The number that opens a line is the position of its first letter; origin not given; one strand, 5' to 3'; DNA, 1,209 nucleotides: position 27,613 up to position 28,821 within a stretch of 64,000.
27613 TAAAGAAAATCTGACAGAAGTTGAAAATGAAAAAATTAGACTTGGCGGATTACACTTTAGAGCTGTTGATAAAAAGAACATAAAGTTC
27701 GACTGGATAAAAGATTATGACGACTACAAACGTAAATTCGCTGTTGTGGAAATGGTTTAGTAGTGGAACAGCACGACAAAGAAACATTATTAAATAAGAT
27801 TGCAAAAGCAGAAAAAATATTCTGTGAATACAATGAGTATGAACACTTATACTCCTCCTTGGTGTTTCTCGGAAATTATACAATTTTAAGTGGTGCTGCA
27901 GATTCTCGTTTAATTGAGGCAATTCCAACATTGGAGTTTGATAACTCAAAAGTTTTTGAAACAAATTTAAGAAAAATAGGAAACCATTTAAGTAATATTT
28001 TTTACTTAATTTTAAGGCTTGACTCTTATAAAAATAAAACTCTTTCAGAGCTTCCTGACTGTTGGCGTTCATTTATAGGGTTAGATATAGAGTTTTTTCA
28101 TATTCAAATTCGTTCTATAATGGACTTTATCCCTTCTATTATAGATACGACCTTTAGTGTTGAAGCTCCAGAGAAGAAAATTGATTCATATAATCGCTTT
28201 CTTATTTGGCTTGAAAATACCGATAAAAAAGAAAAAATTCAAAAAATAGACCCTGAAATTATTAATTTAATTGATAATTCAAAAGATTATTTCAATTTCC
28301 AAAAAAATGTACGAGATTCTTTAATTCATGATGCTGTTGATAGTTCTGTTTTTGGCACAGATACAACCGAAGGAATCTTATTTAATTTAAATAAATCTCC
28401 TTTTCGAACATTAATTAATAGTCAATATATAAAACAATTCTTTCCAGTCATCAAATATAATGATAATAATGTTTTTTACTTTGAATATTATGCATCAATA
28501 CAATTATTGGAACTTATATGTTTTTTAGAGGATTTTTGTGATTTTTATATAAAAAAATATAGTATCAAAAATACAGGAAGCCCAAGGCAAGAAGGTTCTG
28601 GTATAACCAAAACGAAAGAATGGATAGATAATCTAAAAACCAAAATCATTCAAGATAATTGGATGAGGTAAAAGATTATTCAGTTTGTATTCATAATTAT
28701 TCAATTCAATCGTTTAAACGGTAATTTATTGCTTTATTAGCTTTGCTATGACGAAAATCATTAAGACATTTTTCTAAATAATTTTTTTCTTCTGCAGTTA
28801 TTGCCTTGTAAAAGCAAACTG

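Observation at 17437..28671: WYL-regulated five-gene operon: PLD-like/SNF2 helicase, 238-aa unknown, Type III Mod, Type III Res, 302-aa unknown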

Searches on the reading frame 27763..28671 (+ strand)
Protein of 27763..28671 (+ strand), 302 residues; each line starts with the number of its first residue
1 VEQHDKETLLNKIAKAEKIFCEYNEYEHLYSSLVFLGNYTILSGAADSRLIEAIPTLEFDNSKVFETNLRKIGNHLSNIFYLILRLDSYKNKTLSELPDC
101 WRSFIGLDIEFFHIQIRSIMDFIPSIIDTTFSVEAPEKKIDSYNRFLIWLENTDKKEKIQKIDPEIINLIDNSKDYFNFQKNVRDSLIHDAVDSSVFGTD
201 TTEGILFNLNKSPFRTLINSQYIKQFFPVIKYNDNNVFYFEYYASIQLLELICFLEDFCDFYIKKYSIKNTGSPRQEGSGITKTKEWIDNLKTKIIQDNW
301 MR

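Call 4: search_protein_families(library=pfam, proteins=[window:27763-28671:+], max_evalue=0.01)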
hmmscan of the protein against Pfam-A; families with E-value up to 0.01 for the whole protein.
window:27763-28671:+ (302 aa): 0 families

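Call 5: search_protein_families(library=padloc, proteins=[window:27763-28671:+], max_evalue=0.001)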
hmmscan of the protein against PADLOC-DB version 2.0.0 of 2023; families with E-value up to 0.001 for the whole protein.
window:27763-28671:+ (302 aa): 0 families

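Call 6: search_protein_families(library=ncbifam, proteins=[window:27763-28671:+], max_evalue=0.001)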
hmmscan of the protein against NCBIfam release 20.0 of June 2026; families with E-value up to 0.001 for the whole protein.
window:27763-28671:+ (302 aa): 0 families

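Call 25: find_homologous_proteins(query=window:27763-28668:+, max_evalue=0.01)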
Query window:27763-28668:+ (302 aa): 2 proteins with E <= 0.01 among 1097 candidates.
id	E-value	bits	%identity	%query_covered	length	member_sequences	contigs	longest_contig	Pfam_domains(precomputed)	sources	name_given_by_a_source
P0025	3.1e-198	675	100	100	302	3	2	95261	-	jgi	-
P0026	1.4e-107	377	58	94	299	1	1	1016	-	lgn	-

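Call 32: search_protein_families(library=pfam, proteins=[window:27763-28668:+], max_evalue=10)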
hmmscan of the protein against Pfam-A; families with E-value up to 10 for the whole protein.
window:27763-28668:+ (302 aa): 0 families

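Call 37: search_protein_representatives(protein=window:27763-28668:+)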
Query: 302 residues. Proteins with E-value up to 0.001 (for the whole library): 223; up to 1e-10: 66; up to 1e-30: 3. The best 150 are listed.
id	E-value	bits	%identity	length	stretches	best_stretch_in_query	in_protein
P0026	4.5e-108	377.4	58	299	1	8-293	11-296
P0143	2.6e-50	187.8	39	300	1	7-295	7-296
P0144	2.4e-40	155.1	56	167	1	5-130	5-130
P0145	2.2e-29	119.1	46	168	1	2-151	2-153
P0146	5.8e-21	91.4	35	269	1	55-288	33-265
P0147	1.2e-19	87.2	36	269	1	62-291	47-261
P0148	2.0e-18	83.1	35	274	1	69-295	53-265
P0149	5.2e-18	81.8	33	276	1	70-298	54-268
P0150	1.7e-17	80.1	31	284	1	68-290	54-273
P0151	2.0e-17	79.8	33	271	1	72-296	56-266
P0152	2.1e-17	79.8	30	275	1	72-292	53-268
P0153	5.2e-17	78.5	32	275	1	66-295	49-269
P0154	5.5e-17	78.4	35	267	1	65-294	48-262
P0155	5.5e-17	78.4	35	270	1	89-289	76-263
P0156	7.9e-17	77.9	27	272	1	59-291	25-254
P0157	9.2e-17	77.7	32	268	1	72-293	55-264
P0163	2.3e-15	73.0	36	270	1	70-295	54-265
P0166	1.1e-14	70.8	35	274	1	61-290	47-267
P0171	2.9e-14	69.4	32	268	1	75-296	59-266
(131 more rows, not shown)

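Call 40: search_protein_families(library=pfam, alignment_id=A2, max_evalue=1)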
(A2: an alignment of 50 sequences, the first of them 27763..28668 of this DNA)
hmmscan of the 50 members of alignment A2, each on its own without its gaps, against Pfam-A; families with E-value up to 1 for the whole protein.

A. member 1, window:27763-28668:+ (302 aa): 0 families

B. families by the number of members that match (of 50 scanned): 31 families (the first 25 are shown)
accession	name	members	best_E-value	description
PF18730.6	HEPN_Cthe2314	10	5.6e-06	Cthe_2314-like HEPN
PF20651.3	EXOC6_Sec15_N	2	0.0017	Exocyst complex component EXOC6/Sec15, N-terminal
PF10163.14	EnY2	1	0.011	Transcription factor e(y)2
PF17877.7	Dis3l2_C_term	1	0.013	DIS3-like exonuclease 2 C terminal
PF19380.4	DUF5955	1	0.021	Family of unknown function (DUF5955)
PF14357.11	DUF4404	1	0.037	Domain of unknown function (DUF4404)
PF00426.25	VP4_haemagglut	1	0.04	Outer Capsid protein VP4 (Hemagglutinin) Concanavalin-like domain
PF22813.1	TcaA_2nd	1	0.051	TcaA protein second domain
PF05327.17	RRN3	1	0.053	RNA polymerase I specific transcription initiation factor RRN3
PF10456.14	BAR_3_WASP_bdg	1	0.057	WASP-binding domain of Sorting nexin protein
PF19868.4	DUF6341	1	0.06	Family of unknown function (DUF6341)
PF09375.15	Peptidase_M75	1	0.072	Imelysin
PF22885.1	DUF7020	1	0.077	Domain of unknown function (DUF7020)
PF17959.7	EF-hand_14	1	0.082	EF-hand domain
PF19715.4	DUF6210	1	0.1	Family of unknown function (DUF6210)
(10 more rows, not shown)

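Call 44: find_encoding_contigs(protein=P0025, flank=10000, max_places=4)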
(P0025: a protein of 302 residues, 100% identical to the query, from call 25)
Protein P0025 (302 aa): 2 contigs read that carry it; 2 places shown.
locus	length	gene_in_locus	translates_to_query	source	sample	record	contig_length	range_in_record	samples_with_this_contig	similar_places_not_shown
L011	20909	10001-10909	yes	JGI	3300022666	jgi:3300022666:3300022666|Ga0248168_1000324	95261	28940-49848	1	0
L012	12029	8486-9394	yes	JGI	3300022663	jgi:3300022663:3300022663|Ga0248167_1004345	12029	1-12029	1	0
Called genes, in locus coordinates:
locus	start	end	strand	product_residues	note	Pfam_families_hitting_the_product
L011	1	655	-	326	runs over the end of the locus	PF13280:WYL, PF25583:WCX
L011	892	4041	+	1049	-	PF00176:SNF2-rel_dom, PF00270:DEAD (faint), PF04851:ResIII, PF00271:Helicase_C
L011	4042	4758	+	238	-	PF14335:DUF4391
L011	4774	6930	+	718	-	PF01555:N6_N4_Mtase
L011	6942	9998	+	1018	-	PF04851:ResIII, PF00270:DEAD, PF19778:RE_endonuc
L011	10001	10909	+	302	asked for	-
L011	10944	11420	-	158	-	-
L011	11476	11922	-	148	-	PF05069:Phage_tail_S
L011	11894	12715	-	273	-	PF02086:MethyltransfD12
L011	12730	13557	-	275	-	PF04233:Phage_Mu_F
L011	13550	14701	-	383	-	PF00145:DNA_methylase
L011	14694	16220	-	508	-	PF06074:Portal_Mu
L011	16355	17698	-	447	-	PF03237:Terminase_6N, PF17289:Terminase_6C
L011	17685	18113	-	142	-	-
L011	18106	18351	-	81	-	-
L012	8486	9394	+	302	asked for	-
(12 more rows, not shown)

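Call 54: predict_structure(alignment_id=A2)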
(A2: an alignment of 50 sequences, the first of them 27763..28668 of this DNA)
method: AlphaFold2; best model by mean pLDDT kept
length: 302 residues; sequences in the alignment: 50
mean_pLDDT: 92.0   pTM: 0.92
mean pLDDT of the five models: 92.0, 91.3, 90.6, 89.7, 87.4
residues with pLDDT >= 90: 239; 70-90: 46; 50-70: 15; < 50: 2
segments of 3 or more residues with pLDDT < 50: none
pLDDT, mean of each block of 10 residues (from residue 1): 94 98 77 94 80 74 92 98 98 97 98 98 93 70 94 92 95 97 96 95 97 88 96 97 98 98 92 90 98 88 44
secondary structure, 60 per line:
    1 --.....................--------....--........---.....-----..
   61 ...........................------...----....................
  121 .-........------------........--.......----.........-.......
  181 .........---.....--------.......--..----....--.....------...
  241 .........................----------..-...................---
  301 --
elements in order: H3-19 E20-23 E32-35 H38-45 H49-53 H59-87 H101-121 H123-130 H143-150 H153-159 H164-172 H174-189 E193-197 E206-212 H221-224 H227-230 H240-265 H279-297

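Call 80: find_related_loci(query=A3, collection=viral_contigs, flank=8000)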
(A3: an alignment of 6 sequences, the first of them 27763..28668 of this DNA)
Query A3 (302 aa) in viral_contigs; peptide patterns used: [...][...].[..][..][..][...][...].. (x = any residue, [..] = any of these).
69 stretches matched a pattern, but none encodes a relative of the query by tblastn (E <= 1e-3).

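Call 83: find_encoding_contigs(protein=P0143, flank=8000, max_places=3)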
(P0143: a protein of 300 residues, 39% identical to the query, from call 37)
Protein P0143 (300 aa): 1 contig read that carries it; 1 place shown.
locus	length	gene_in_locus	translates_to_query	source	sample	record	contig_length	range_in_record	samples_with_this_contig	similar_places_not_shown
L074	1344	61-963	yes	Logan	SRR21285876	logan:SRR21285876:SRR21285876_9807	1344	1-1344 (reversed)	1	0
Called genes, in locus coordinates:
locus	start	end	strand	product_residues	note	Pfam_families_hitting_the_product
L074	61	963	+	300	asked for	-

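Call 84: find_encoding_contigs(protein=P0146, flank=8000, max_places=3)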
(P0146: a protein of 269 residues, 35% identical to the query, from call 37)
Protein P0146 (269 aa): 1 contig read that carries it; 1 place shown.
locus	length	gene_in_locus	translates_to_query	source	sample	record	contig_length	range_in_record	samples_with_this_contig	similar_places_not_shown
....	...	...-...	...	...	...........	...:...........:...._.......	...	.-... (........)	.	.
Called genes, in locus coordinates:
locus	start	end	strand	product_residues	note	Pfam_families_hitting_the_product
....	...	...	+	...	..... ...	-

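Call 85: find_encoding_contigs(protein=P0147, flank=7000, max_places=3)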
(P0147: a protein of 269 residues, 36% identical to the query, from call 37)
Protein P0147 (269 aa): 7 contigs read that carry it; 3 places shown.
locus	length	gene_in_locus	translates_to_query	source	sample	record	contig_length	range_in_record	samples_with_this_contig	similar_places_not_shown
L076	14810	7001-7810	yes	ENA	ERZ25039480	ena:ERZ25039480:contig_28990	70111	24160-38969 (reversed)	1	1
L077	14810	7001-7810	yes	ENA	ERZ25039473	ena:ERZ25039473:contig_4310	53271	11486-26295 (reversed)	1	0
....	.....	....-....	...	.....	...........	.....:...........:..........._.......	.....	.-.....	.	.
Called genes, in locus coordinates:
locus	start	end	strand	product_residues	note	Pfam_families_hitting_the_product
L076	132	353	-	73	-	-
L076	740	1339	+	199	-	PF00589:Phage_integrase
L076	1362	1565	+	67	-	-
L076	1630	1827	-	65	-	-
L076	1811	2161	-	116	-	-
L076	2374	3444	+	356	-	PF13384:HTH_23, PF13518:HTH_28, PF13551:HTH_29, PF13565:HTH_32, PF13358:DDE_3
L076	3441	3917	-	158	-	-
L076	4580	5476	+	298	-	PF01734:Patatin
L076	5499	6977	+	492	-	PF18144:SMODS, PF21654:DncV-like_NTFase, PF18134:AGS_C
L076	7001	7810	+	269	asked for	-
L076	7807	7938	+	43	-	-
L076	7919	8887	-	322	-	PF13289:SIR2_2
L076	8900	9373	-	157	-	-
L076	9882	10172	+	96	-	-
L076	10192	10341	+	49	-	-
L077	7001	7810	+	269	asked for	-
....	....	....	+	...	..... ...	-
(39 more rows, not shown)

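Call 86: find_encoding_contigs(protein=P0148, flank=7000, max_places=3)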
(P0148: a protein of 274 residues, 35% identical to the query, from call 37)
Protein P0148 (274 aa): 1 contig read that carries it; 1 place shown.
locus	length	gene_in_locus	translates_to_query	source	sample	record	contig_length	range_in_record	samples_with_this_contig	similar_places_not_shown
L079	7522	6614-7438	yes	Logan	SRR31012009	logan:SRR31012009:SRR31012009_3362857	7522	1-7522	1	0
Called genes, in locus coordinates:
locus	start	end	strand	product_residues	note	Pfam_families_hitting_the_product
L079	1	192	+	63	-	?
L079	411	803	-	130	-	PF25212:HVO_A0114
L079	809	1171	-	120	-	PF20126:TumE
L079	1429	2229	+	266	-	PF13338:AbiEi_4 (weak)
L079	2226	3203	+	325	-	PF08843:AbiEii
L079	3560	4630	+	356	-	PF13289:SIR2_2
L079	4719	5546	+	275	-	-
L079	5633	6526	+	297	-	-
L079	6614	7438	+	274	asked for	-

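Call 87: find_encoding_contigs(protein=P0150, flank=7000, max_places=3)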
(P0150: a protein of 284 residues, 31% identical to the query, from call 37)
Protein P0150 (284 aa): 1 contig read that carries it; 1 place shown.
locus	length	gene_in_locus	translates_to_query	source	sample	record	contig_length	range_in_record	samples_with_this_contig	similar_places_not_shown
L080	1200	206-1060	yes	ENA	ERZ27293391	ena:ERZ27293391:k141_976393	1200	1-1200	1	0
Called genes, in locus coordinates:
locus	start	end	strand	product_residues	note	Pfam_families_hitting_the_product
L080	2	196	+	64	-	?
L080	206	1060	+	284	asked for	-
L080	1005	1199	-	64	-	?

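Call 88: find_encoding_contigs(protein=P0153, flank=7000, max_places=3)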
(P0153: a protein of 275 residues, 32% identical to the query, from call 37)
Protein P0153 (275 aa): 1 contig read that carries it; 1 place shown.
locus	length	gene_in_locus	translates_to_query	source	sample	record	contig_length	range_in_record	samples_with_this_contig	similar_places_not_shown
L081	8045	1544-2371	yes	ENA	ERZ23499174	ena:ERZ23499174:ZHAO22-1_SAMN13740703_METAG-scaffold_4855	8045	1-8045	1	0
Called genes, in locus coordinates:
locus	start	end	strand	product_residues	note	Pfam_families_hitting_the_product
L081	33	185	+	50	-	PF00919:UPF0004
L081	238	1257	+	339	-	-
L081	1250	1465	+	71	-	PF13487:HD_5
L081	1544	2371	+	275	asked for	-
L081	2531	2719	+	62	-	-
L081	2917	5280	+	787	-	PF08665:PglZ (faint)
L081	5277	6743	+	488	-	PF20442:BrxL_N, PF13337:BrxL_ATPase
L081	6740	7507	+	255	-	-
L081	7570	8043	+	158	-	?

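Call 101: search_protein_families(library=pfam, proteins=[P0147, P0148, P0149, P0151, P0152, P0154, P0157, P0163, P0166, P0171], max_evalue=1)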
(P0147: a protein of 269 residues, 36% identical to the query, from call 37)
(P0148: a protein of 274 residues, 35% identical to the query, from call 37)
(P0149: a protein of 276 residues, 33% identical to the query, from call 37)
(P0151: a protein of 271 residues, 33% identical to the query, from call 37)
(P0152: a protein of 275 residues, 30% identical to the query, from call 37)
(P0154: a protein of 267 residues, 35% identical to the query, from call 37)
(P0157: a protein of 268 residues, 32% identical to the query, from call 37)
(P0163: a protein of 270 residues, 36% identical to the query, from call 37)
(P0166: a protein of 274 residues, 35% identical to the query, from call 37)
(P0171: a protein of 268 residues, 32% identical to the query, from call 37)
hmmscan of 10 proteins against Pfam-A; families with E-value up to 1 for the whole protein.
P0147 (269 aa): 1 family
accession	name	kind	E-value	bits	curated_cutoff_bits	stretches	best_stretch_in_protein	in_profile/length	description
PF19715.4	DUF6210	-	0.1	13.5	25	1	58-106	57-110/116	Family of unknown function (DUF6210)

P0148 (274 aa): 0 families

P0149 (276 aa): 1 family
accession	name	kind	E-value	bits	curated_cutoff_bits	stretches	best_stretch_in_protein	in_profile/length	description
PF18730.6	HEPN_Cthe2314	-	0.017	15.6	27.1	1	96-168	51-124/174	Cthe_2314-like HEPN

P0151 (271 aa): 1 family
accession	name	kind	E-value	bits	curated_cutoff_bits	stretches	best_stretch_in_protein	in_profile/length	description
PF16497.10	MHC_I_3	-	0.11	12.6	35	1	71-157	75-161/198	MHC-I family domain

P0152 (275 aa): 3 families
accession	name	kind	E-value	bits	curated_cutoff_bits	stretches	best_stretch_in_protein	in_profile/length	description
PF22813.1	TcaA_2nd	-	0.051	14.4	26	0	115-153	28-66/103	TcaA protein second domain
PF19868.4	DUF6341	-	0.06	13.4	26.4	1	257-269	23-35/50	Family of unknown function (DUF6341)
PF18182.6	mCpol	-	0.12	13.2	26.4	1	143-203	19-78/114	minimal CRISPR polymerase domain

P0154 (267 aa): 1 family
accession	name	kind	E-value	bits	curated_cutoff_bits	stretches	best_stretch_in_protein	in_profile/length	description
PF18730.6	HEPN_Cthe2314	-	0.0003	21.3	27.1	1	94-191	50-139/174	Cthe_2314-like HEPN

P0157 (268 aa): 0 families

P0163 (270 aa): 0 families

P0166 (274 aa): 0 families

P0171 (268 aa): 1 family
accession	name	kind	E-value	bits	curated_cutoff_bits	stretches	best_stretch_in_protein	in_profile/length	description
PF03783.19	CsgG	-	0.12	12.1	20.8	1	116-155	14-54/210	Curli production assembly/transport component CsgG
